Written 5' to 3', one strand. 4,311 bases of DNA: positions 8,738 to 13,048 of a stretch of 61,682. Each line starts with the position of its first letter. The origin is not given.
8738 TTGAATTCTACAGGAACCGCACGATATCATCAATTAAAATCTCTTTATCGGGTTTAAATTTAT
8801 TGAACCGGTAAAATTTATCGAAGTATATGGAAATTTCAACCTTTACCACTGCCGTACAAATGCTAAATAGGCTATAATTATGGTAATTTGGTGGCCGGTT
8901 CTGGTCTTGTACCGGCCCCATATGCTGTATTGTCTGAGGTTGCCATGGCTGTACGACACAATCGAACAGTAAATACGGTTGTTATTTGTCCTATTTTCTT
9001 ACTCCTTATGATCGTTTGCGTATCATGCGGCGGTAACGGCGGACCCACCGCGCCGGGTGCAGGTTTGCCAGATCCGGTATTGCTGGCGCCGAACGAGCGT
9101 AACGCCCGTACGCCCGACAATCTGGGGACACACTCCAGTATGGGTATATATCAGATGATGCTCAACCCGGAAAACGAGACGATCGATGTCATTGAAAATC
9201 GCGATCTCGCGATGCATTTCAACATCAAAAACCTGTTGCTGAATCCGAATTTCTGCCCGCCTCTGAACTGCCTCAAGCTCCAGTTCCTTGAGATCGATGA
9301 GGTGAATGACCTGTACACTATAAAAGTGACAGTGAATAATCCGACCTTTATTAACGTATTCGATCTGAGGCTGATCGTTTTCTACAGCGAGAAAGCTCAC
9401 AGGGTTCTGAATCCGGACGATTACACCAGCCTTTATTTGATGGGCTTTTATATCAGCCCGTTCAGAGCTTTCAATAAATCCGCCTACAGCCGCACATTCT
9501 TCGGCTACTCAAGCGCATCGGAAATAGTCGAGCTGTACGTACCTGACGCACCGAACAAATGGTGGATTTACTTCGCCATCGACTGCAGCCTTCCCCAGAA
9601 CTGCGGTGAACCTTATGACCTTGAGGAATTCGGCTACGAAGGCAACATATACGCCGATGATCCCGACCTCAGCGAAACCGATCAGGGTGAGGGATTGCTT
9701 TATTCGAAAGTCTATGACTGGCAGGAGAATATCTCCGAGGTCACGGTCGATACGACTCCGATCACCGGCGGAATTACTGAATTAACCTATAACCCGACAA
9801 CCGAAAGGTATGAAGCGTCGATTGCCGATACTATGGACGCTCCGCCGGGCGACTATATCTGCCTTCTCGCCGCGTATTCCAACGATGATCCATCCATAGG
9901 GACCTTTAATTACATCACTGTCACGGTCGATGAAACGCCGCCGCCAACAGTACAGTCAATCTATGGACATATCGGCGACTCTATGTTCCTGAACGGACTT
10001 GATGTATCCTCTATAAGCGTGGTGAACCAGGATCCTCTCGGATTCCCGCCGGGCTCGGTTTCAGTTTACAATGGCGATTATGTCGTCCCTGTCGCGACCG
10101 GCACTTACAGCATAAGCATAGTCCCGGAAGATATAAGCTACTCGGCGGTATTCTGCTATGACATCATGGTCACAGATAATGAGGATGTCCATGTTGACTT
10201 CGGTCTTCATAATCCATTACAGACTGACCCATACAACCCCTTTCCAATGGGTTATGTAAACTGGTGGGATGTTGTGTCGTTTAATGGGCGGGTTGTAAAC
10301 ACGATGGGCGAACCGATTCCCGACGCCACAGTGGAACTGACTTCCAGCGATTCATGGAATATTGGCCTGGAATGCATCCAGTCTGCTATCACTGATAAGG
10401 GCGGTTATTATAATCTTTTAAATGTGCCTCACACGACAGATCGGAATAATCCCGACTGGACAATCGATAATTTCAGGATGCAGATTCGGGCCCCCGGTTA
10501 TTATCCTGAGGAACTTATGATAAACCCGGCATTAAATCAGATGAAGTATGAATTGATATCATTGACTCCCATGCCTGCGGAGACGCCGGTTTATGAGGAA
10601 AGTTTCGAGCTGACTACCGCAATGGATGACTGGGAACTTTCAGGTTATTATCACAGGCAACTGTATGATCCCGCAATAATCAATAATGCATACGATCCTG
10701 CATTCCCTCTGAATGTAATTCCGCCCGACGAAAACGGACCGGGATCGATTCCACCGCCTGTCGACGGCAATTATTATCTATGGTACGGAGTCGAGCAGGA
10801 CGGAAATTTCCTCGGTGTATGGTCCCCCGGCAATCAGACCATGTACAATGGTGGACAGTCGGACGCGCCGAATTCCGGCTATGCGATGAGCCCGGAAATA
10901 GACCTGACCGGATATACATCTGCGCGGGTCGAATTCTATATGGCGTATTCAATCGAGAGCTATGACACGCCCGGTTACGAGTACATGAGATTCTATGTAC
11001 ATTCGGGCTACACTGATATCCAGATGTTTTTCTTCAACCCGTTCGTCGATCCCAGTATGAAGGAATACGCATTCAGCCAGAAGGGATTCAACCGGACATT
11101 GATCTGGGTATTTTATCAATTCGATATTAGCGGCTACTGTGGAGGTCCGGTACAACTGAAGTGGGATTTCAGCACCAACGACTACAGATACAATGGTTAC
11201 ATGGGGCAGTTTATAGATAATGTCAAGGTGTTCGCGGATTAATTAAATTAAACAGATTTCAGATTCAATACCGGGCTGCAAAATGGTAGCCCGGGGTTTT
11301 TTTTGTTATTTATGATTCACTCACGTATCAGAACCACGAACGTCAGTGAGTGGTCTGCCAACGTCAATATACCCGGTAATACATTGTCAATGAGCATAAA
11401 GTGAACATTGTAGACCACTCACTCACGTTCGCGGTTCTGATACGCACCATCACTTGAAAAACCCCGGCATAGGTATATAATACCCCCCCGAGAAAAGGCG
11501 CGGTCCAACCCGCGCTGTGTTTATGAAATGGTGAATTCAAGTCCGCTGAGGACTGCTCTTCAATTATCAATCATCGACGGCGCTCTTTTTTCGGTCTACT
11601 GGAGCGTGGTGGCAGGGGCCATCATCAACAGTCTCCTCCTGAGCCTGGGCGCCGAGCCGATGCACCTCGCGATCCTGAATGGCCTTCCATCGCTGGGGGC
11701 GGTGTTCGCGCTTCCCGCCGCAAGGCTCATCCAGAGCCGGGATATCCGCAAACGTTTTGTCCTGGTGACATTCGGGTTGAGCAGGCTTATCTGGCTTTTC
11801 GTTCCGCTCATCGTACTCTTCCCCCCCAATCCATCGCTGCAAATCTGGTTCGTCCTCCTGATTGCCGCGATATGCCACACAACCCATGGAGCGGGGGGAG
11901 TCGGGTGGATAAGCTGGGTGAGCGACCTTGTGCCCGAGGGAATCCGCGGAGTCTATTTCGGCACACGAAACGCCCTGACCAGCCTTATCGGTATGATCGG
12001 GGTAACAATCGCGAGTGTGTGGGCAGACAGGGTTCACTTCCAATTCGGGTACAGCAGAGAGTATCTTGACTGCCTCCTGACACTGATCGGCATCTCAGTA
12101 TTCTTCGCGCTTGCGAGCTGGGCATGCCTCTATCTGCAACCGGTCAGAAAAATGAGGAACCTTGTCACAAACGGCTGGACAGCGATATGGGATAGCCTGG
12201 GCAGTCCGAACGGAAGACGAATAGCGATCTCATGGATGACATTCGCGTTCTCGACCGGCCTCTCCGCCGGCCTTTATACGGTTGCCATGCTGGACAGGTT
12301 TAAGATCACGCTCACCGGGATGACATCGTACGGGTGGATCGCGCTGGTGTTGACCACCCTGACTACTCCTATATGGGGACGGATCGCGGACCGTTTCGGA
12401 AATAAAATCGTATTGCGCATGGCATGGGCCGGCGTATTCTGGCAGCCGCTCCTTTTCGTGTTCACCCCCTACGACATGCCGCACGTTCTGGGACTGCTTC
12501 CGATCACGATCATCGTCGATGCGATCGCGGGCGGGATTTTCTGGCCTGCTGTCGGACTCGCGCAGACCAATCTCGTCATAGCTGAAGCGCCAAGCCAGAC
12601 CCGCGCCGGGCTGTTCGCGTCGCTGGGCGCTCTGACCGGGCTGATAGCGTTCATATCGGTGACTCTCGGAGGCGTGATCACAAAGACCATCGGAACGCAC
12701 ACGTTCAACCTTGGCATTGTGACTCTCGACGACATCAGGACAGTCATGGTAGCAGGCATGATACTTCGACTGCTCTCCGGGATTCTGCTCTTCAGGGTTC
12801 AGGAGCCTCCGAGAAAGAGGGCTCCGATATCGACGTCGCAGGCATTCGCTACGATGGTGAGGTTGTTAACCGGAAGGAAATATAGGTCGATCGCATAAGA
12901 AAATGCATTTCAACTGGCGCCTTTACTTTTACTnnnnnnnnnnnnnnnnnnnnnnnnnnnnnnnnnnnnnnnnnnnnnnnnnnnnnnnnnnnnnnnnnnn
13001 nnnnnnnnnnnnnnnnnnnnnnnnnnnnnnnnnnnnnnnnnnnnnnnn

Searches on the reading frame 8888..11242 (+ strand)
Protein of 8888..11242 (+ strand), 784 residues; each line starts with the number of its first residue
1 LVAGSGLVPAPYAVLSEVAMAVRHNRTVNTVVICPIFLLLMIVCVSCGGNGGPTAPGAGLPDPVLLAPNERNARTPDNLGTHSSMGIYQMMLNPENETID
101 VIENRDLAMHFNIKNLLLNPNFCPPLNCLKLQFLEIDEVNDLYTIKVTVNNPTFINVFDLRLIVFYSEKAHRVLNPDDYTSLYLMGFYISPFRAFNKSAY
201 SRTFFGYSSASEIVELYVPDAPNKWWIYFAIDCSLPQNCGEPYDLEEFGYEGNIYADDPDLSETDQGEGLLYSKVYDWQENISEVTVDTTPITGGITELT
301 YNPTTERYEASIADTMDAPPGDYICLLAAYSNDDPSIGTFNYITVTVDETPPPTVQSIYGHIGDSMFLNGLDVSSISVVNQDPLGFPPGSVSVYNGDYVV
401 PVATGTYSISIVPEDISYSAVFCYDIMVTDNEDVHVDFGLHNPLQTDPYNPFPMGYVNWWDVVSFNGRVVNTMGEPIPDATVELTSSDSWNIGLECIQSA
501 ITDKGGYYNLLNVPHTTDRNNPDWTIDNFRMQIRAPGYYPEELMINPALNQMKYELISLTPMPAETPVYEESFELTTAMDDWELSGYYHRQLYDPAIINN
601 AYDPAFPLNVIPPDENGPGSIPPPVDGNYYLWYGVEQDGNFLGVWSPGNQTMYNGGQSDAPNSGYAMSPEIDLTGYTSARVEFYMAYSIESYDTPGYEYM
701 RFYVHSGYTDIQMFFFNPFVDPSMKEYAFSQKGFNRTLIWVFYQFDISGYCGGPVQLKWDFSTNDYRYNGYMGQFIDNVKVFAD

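Call 48: search_protein_families(library=pfam, proteins=[window:8888-11242:+], max_evalue=0.00001)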
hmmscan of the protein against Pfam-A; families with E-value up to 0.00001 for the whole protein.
window:8888-11242:+ (784 aa): 1 family
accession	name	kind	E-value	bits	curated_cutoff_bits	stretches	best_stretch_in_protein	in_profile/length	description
PF13620.12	CarboxypepD_reg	-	3.6e-08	34.1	32.3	0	466-516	3-48/82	Carboxypeptidase regulatory-like domain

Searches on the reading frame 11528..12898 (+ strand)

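Call 48: search_protein_families(library=pfam, proteins=[window:11528-12898:+], max_evalue=0.00001)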
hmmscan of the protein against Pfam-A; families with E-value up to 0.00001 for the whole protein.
window:11528-12898:+ (456 aa): 1 family
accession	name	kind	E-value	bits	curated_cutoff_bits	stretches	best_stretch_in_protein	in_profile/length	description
PF07690.21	MFS_1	-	7.5e-18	65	33.4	2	20-342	7-315/347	Major Facilitator Superfamily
